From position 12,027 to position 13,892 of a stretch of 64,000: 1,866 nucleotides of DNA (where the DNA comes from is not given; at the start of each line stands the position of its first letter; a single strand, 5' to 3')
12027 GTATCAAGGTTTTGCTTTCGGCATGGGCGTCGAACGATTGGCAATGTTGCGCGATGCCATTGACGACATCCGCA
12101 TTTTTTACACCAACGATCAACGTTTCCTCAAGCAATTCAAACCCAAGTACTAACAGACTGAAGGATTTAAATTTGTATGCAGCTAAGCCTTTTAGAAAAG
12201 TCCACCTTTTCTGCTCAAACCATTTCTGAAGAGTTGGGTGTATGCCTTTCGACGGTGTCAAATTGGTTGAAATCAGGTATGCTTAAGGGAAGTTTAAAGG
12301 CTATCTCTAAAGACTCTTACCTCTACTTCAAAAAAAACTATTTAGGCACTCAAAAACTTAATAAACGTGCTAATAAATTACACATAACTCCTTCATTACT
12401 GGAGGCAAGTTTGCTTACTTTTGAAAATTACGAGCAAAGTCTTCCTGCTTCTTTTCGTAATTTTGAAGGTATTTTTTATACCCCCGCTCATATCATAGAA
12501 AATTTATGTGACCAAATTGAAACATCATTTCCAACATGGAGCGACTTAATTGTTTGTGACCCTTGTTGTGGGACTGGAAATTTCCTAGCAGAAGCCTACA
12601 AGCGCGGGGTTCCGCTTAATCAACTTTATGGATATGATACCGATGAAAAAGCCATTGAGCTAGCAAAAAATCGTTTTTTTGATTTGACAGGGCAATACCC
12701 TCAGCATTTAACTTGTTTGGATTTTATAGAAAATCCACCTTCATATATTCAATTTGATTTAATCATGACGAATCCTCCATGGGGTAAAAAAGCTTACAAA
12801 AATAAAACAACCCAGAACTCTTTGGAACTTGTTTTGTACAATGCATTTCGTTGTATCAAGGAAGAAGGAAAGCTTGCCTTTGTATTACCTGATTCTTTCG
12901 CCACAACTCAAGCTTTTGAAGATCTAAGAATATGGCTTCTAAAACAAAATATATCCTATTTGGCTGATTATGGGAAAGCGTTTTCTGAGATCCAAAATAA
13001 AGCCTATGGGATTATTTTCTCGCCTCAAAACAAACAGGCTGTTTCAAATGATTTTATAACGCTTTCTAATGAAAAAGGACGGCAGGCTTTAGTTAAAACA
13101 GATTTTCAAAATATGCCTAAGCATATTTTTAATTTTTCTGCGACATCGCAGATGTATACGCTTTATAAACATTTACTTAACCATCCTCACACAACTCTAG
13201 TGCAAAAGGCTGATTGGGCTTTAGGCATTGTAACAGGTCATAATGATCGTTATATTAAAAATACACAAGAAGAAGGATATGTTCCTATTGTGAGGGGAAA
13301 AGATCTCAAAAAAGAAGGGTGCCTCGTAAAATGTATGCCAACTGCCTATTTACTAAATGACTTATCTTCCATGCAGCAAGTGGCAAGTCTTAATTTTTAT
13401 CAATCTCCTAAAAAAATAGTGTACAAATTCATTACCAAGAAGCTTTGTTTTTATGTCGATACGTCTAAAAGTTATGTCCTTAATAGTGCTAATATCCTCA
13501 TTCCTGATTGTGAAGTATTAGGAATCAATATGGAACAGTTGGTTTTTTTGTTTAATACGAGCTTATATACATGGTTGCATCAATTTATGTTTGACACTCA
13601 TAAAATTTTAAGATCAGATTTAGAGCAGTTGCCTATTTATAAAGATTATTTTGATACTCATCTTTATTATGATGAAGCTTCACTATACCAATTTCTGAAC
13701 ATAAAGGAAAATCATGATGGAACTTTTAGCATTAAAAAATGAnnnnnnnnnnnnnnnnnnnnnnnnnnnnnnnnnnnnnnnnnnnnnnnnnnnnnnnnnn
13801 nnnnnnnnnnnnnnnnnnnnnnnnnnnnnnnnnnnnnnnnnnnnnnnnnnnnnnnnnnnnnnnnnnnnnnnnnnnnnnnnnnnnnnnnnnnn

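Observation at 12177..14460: AT-rich restriction-modification island inserted between pheS and a metallophosphoesterase gene; methyltransferase has N-terminal HTH; small downstream ORF looks like a PD-(D/E)xK nuclease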

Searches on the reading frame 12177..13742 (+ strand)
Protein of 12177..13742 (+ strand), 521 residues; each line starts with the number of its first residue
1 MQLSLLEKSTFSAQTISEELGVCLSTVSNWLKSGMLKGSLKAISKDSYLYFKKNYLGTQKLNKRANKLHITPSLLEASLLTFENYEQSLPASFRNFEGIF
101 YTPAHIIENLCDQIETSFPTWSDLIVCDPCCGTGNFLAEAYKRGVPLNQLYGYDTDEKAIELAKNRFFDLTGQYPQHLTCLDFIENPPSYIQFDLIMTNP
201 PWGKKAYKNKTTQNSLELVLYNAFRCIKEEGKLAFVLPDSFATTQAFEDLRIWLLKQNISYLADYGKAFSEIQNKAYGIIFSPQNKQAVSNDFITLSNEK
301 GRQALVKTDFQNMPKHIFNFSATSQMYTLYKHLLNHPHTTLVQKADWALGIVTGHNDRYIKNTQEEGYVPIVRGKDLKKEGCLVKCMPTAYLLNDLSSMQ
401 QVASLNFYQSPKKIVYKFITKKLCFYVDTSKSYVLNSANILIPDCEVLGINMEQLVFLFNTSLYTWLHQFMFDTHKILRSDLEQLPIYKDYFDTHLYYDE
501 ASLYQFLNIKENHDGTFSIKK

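Call 3: search_protein_families(library=pfam, proteins=[window:12177-13742:+], max_evalue=0.1)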
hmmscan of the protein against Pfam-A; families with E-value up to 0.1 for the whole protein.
window:12177-13742:+ (521 aa): 15 families
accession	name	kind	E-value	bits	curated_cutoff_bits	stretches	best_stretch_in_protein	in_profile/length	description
PF12950.13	TaqI_C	-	1.1e-13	51.9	26.5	1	370-487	2-118/118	TaqI-like C-terminal specificity domain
PF02384.22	N6_Mtase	-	3.1e-13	50.2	20.4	1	97-217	25-149/311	N-6 DNA Methylase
PF07669.17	Eco57I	-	9.9e-10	39.2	25.3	1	192-266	74-166/171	Eco57I restriction-modification methylase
PF01170.24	UPF0020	-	1.8e-09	38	22.3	1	103-249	9-178/197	RMKL-like, methyltransferase domain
PF05175.20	MTS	-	8.1e-08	32.5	23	1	126-246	35-149/170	Methyltransferase small domain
PF13847.12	Methyltransf_31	-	1.1e-07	32.1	27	1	123-239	4-113/145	Methyltransferase domain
PF13489.12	Methyltransf_23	-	5.5e-06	26.6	27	1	110-261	9-144/164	Methyltransferase domain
PF13649.12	Methyltransf_25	-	1e-05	26.6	27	1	126-198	1-70/97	Methyltransferase domain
PF20473.4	MmeI_Mtase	-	0.00013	21.7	27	1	123-143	20-40/259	MmeI, DNA-methyltransferase domain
PF11599.14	AviRa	-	0.0002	21.3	25.7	1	124-167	53-97/232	RRNA methyltransferase AviRa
PF08242.18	Methyltransf_12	-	0.00045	21.3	30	1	131-198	5-71/98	Methyltransferase domain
PF08241.18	Methyltransf_11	-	0.00058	20.9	21.2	1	128-197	2-65/95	Methyltransferase domain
PF03602.21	Cons_hypoth95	-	0.0038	17.4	24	1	124-212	43-133/182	Conserved hypothetical protein 95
PF13384.12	HTH_23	-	0.0095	16.2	24.6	1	12-32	19-39/50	Homeodomain-like domain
PF01978.25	TrmB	-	0.053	13.8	25.6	0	4-50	16-62/68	Sugar-specific transcriptional regulator TrmB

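Call 4: search_protein_families(library=ncbifam, proteins=[window:12177-13742:+], max_evalue=0.1)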
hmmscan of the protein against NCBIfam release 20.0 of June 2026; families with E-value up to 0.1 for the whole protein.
window:12177-13742:+ (521 aa): 15 families
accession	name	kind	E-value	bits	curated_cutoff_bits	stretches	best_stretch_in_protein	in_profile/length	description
TIGR02987.1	met_A_Alw26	exception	4.9e-18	65.1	353.5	2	97-212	3-133/523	Alw26I/Eco31I/Esp3I family type II restriction adenine-specific DNA-methyltransferase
NF033452.1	BREX_1_MTaseX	exception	1.2e-08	33.4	500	1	192-365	507-713/1210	BREX-1 system adenine-specific DNA-methyltransferase PglX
NF047738.1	antiphage_MADS2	equivalog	3.5e-08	32.2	720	1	85-141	298-350/654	methylation-associated defense system DNA methyltransferase MAD2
TIGR01177.1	TIGR01177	hypoth_equivalog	1.2e-07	31.4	316.55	1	125-249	185-306/330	TIGR01177 family methyltransferase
TIGR03534.1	RF_mod_PrmC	equivalog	5.2e-07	29.4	199.1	1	110-211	76-175/253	peptide chain release factor N(5)-glutamine methyltransferase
NF033398.1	rRNA_meth_EmtA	equivalog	1.5e-05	24.6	625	1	117-242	183-300/336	EmtA family 23S rRNA (guanine(2470)) methyltransferase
NF033454.1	BREX_5_MTaseX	exception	0.00015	19.4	900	0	225-268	546-591/1404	BREX-5 system adenine-specific DNA-methyltransferase PglX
NF001244.0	PRK00216.1-5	equivalog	0.00096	18.5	216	1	125-169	51-95/236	bifunctional demethylmenaquinone methyltransferase/2-methoxy-6-polyprenyl-1,4-benzoquinol methylase UbiE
NF008748.0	PRK11783.1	equivalog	0.0044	15.3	466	0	148-211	259-324/704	bifunctional 23S rRNA (guanine(2069)-N(7))-methyltransferase RlmK/23S rRNA (guanine(2445)-N(2))-methyltransferase RlmL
TIGR00536.1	hemK_fam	subfamily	0.0059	15.7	115.5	1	125-211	117-201/286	HemK family protein methyltransferase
NF040721.1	Trm14_Arch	equivalog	0.008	15.3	280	0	192-247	289-344/370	tRNA (guanine(6)-N2)-methyltransferase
NF040595.1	HTH_Cbp1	equivalog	0.019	14.9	140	1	7-74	59-126/135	CRISPR DNA repeat-binding protein Cbp1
TIGR01934.1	MenG_MenH_UbiE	subfamily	0.028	13.7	158.35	1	124-170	41-85/223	ubiquinone/menaquinone biosynthesis methyltransferase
TIGR04176.1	MarR_EPS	equivalog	0.031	14.3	88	0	7-44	15-52/105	MarR family EPS-associated transcriptional regulator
TIGR03533.1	L3_gln_methyl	equivalog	0.093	12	229.7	0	121-206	120-203/284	50S ribosomal protein L3 N(5)-glutamine methyltransferase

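Call 5: search_protein_families(library=padloc, proteins=[window:12177-13742:+], max_evalue=0.1)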
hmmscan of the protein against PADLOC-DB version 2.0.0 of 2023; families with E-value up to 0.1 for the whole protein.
window:12177-13742:+ (521 aa): 42 families (the best 25 are shown)
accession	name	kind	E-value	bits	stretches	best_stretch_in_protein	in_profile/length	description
PDLC03356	MTase_II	-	2.5e-112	374.4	1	11-521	6-533/545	Type II methyltransferase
PDLC03348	MTase_II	-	2.6e-47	159.8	1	94-487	217-656/727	Type II methyltransferase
PDLC04134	mad2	-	2.7e-21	73.9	1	86-256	259-415/492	mads_2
PDLC03338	MTase_II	-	1.5e-16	58.2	2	51-140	83-172/604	Type II methyltransferase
PDLC03719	oMTase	-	2e-13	48.1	1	86-259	14-187/387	orphan methyltransferase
PDLC03267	MTase_II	-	5.7e-13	46.6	1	96-361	12-304/539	Type II methyltransferase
PDLC03021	MTase_I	-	5.7e-13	46.5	1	96-257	162-348/491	Type I methyltransferase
PDLC03273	MTase_II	-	1.5e-12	45.3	1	93-243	40-184/432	Type II methyltransferase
PDLC03258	MTase_II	-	2.2e-12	44.8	1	89-251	14-169/366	Type II methyltransferase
PDLC02521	PglX|PglXI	-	1.9e-11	40.7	2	196-365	498-682/1174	PglX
PDLC03600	REase_MTase_IIG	-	7.5e-10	35.4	2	212-365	528-696/1205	Type IIG restriction enzyme-methyltransferase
PDLC03025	MTase_I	-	1.1e-09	35.6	1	38-144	103-204/569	Type I methyltransferase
PDLC03226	MTase_II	-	1.7e-08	31.6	1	94-204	13-140/579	Type II methyltransferase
PDLC03018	MTase_I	-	1.7e-08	31.4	1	85-142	294-347/749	Type I methyltransferase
PDLC03026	MTase_I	-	3.7e-08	30.9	1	98-255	143-325/487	Type I methyltransferase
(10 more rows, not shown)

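Call 9: search_solved_structures(query=window:12177-13742:+, max_evalue=0.01)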
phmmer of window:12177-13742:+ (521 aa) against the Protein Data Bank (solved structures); distinct sequences matched with E-value up to 0.01: 13.
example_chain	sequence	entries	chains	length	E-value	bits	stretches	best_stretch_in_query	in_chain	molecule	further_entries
2okc_A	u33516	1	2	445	1.5e-07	33.7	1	95-255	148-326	Type I restriction enzyme StySJI M protein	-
4v3r_A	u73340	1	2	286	6.3e-05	25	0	332-371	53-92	YIII_M5_AII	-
3gdh_A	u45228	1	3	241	0.0002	23.3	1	53-224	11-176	Trimethylguanosine synthase homolog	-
3ldu_A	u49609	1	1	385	0.00026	23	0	149-229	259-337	Putative methylase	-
5mfd_A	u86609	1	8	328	0.00039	22.4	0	332-370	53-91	YIIIM''6AII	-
3egi_A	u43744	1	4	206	0.00045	22.2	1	97-224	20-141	Trimethylguanosine synthase homolog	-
4pls_A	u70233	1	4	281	0.0013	20.7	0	332-370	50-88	Arm00010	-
4plq_A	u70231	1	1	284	0.0013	20.6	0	332-370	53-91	Arm00011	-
4v3q_A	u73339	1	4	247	0.0014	20.5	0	332-371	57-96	YIII_M4_AII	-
4plr_A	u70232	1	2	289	0.0015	20.5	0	332-370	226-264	Arm00008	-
4v3o_A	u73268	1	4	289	0.0029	19.5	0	332-370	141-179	YIII_M5_AII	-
5mfm_A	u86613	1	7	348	0.0048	18.8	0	332-370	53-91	YIIIM6AII_GS11_(KR)5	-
5mfm_C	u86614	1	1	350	0.005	18.7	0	332-370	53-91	Importin subunit alpha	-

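Call 20: find_homologous_proteins(query=window:12177-13742:+, max_evalue=1e-10)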
Query window:12177-13742:+ (521 aa): 564 proteins with E <= 1e-10 among 5485 candidates; the best 120 are listed.
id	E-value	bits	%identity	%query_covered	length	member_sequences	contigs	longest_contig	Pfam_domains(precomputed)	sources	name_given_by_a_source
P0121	0.0e+0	1182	98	100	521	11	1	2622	PF13847.13,PF13489.13,PF05175.21,PF02384.23,PF13649.13,PF07669.18,PF12950.14,PF01170.25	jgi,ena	jgi:site-specific DNA-methyltransferase (adenine-specific)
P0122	1.7e-108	382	38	99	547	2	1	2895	PF13847.13,PF13489.13,PF02384.23,PF03602.22,PF13649.13,PF07669.18,PF12950.14,PF01170.25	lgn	-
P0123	3.0e-106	374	40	97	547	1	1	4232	PF13847.13,PF02384.23,PF03602.22,PF13649.13,PF07669.18,PF12950.14,PF01170.25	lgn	-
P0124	5.5e-106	373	39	95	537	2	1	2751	PF02384.23,PF03602.22,PF07669.18,PF12950.14,PF01170.25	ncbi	-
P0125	2.9e-104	368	41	84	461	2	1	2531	PF13847.13,PF02384.23,PF03602.22,PF07669.18,PF12950.14,PF01170.25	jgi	jgi:site-specific DNA-methyltransferase (adenine-specific)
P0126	9.9e-103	363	38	97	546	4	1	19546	PF13847.13,PF02384.23,PF07669.18,PF12950.14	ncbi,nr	ncbi:MAG: N-6 DNA methylase [Candidatus Melainabacteria bacterium]|nr:N-6 DNA methylase [Candidatus 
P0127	1.5e-102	362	37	99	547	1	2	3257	PF13847.13,PF13489.13,PF02384.23,PF03602.22,PF07669.18,PF12950.14,PF01170.25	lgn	-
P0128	1.6e-102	362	38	97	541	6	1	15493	PF13847.13,PF12728.14,PF05175.21,PF02384.23,PF03602.22,PF13649.13,PF07669.18,PF12950.14,PF01170.25,PF08242.19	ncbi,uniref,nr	ncbi:methyltransferase domain-containing protein [Geitlerinema sp. P-1104]|uniref:TaqI-like C-termin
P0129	6.9e-102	360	38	100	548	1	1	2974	PF13847.13,PF02384.23,PF07669.18,PF12950.14,PF01170.25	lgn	-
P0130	1.6e-101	359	38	96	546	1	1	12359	PF13847.13,PF12728.14,PF05175.21,PF02384.23,PF03602.22,PF07669.18,PF12950.14,PF01170.25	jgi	jgi:site-specific DNA-methyltransferase (adenine-specific)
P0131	2.8e-101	358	38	100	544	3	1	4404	PF02384.23,PF03602.22,PF07669.18,PF12950.14,PF01170.25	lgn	-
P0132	2.8e-101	358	37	100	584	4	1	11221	PF02384.23,PF03602.22,PF07669.18,PF12950.14,PF01170.25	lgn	-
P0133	9.5e-101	356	38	98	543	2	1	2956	PF13847.13,PF19587.5,PF02384.23,PF03602.22,PF13649.13,PF07669.18,PF12950.14,PF01170.25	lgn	-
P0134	1.6e-100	355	38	100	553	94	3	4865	PF02384.23,PF07669.18,PF12950.14,PF01170.25,PF20473.5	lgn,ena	-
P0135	2.9e-100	354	38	96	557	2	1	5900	PF12728.14,PF02384.23,PF03602.22,PF07669.18,PF12950.14,PF01170.25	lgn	-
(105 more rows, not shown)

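Call 21: find_encoding_contigs(protein=P0121, flank=10000, max_places=10)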
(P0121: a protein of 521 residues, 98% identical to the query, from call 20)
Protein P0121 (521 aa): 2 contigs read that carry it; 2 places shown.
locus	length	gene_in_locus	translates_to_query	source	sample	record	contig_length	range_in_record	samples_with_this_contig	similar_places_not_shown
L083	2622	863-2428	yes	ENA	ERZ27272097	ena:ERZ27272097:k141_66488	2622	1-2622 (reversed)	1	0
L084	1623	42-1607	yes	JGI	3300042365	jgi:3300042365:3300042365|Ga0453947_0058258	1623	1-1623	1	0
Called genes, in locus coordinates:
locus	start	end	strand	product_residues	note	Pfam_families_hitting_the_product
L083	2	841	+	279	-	?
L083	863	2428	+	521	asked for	PF02384:N6_Mtase, PF01170:UPF0020, PF05175:MTS, PF13489:Methyltransf_23 (weak), PF13649:Methyltransf_25 (faint), PF13847:Methyltransf_31 (weak), PF07669:Eco57I (weak), PF12950:TaqI_C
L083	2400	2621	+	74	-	?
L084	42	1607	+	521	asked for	PF02384:N6_Mtase, PF01170:UPF0020, PF05175:MTS, PF13489:Methyltransf_23 (weak), PF13649:Methyltransf_25 (faint), PF13847:Methyltransf_31 (weak), PF07669:Eco57I (weak), PF12950:TaqI_C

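Call 24: find_encoding_contigs(protein=window:12177-13742:+, flank=3000, max_places=10)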
Protein window:12177-13742:+ (521 aa): 5 contigs read that carry it; 3 places shown.
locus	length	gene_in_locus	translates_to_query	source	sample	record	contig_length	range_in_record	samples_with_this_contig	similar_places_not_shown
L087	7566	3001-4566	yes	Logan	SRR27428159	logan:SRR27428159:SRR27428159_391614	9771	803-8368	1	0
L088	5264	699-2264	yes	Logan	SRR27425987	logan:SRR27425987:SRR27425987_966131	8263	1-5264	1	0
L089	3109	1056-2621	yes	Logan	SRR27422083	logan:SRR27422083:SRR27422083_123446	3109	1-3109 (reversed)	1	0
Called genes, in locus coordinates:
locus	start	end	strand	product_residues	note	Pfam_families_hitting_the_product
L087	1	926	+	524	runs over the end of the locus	PF13414:TPR_11 (weak), PF00515:TPR_1, PF07719:TPR_2 (weak), PF13371:TPR_9 (weak), PF13414:TPR_11, PF13432:TPR_16, PF00515:TPR_1, PF13414:TPR_11, +7 more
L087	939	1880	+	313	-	-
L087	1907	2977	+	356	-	PF02912:Phe_tRNA-synt_N, PF01409:tRNA-synt_2d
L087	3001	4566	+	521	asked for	PF02384:N6_Mtase, PF01170:UPF0020, PF05175:MTS, PF13489:Methyltransf_23 (weak), PF13649:Methyltransf_25 (faint), PF13847:Methyltransf_31 (weak), PF07669:Eco57I (weak), PF12950:TaqI_C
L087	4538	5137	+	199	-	-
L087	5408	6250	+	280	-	PF00149:Metallophos, PF12850:Metallophos_2 (faint)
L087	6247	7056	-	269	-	-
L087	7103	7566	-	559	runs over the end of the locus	-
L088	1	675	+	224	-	?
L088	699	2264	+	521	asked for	PF02384:N6_Mtase, PF01170:UPF0020, PF05175:MTS, PF13489:Methyltransf_23 (weak), PF13649:Methyltransf_25 (faint), PF13847:Methyltransf_31 (weak), PF07669:Eco57I (weak), PF12950:TaqI_C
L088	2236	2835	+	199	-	-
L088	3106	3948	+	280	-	PF00149:Metallophos, PF12850:Metallophos_2 (faint)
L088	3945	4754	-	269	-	-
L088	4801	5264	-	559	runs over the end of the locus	-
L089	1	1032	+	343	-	?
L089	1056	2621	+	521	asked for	PF02384:N6_Mtase, PF01170:UPF0020, PF05175:MTS, PF13489:Methyltransf_23 (weak), PF13649:Methyltransf_25 (faint), PF13847:Methyltransf_31 (weak), PF07669:Eco57I (weak), PF12950:TaqI_C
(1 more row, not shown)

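Call 47: search_protein_families(library=pfam, alignment_id=A3, max_evalue=0.01)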
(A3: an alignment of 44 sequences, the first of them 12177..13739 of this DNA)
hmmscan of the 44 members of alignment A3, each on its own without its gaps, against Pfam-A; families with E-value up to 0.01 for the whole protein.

A. member 1, window:12177-13739:+ (521 aa): 14 families
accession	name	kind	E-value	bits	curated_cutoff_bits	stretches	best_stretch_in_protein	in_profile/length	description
PF12950.13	TaqI_C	-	1.1e-13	51.9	26.5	1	370-487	2-118/118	TaqI-like C-terminal specificity domain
PF02384.22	N6_Mtase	-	3.1e-13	50.2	20.4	1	97-217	25-149/311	N-6 DNA Methylase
PF07669.17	Eco57I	-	9.9e-10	39.2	25.3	1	192-266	74-166/171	Eco57I restriction-modification methylase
PF01170.24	UPF0020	-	1.8e-09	38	22.3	1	103-249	9-178/197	RMKL-like, methyltransferase domain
PF05175.20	MTS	-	8.1e-08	32.5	23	1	126-246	35-149/170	Methyltransferase small domain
PF13847.12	Methyltransf_31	-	1.1e-07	32.1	27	1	123-239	4-113/145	Methyltransferase domain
PF13489.12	Methyltransf_23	-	5.5e-06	26.6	27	1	110-261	9-144/164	Methyltransferase domain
PF13649.12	Methyltransf_25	-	1e-05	26.6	27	1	126-198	1-70/97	Methyltransferase domain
PF20473.4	MmeI_Mtase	-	0.00013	21.7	27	1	123-143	20-40/259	MmeI, DNA-methyltransferase domain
PF11599.14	AviRa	-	0.0002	21.3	25.7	1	124-167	53-97/232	RRNA methyltransferase AviRa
PF08242.18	Methyltransf_12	-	0.00045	21.3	30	1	131-198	5-71/98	Methyltransferase domain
PF08241.18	Methyltransf_11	-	0.00058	20.9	21.2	0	128-197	2-65/95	Methyltransferase domain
PF03602.21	Cons_hypoth95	-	0.0038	17.4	24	1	124-212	43-133/182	Conserved hypothetical protein 95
PF13384.12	HTH_23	-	0.0095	16.2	24.6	0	12-32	19-39/50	Homeodomain-like domain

B. families by the number of members that match (of 44 scanned): 36 families (the first 25 are shown)
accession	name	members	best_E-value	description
PF12950.13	TaqI_C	44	3.6e-24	TaqI-like C-terminal specificity domain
PF02384.22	N6_Mtase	44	8.8e-23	N-6 DNA Methylase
PF07669.17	Eco57I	44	1.3e-16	Eco57I restriction-modification methylase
PF01170.24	UPF0020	44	4.1e-13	RMKL-like, methyltransferase domain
PF03602.21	Cons_hypoth95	44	2.8e-11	Conserved hypothetical protein 95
PF13847.12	Methyltransf_31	44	2e-10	Methyltransferase domain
PF13649.12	Methyltransf_25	42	8.6e-08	Methyltransferase domain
PF05175.20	MTS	41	8.1e-08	Methyltransferase small domain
PF12728.13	HTH_17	34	9.6e-08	Helix-turn-helix domain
PF13489.12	Methyltransf_23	33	4.5e-07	Methyltransferase domain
PF20473.4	MmeI_Mtase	33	2.4e-06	MmeI, DNA-methyltransferase domain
PF06325.19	PrmA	33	4.1e-06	Ribosomal protein L11 methyltransferase (PrmA)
PF09445.16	Methyltransf_15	28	8.8e-07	RNA cap guanine-N2 methyltransferase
PF00376.29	MerR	26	2e-06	MerR family regulatory protein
PF08242.18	Methyltransf_12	20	5.2e-07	Methyltransferase domain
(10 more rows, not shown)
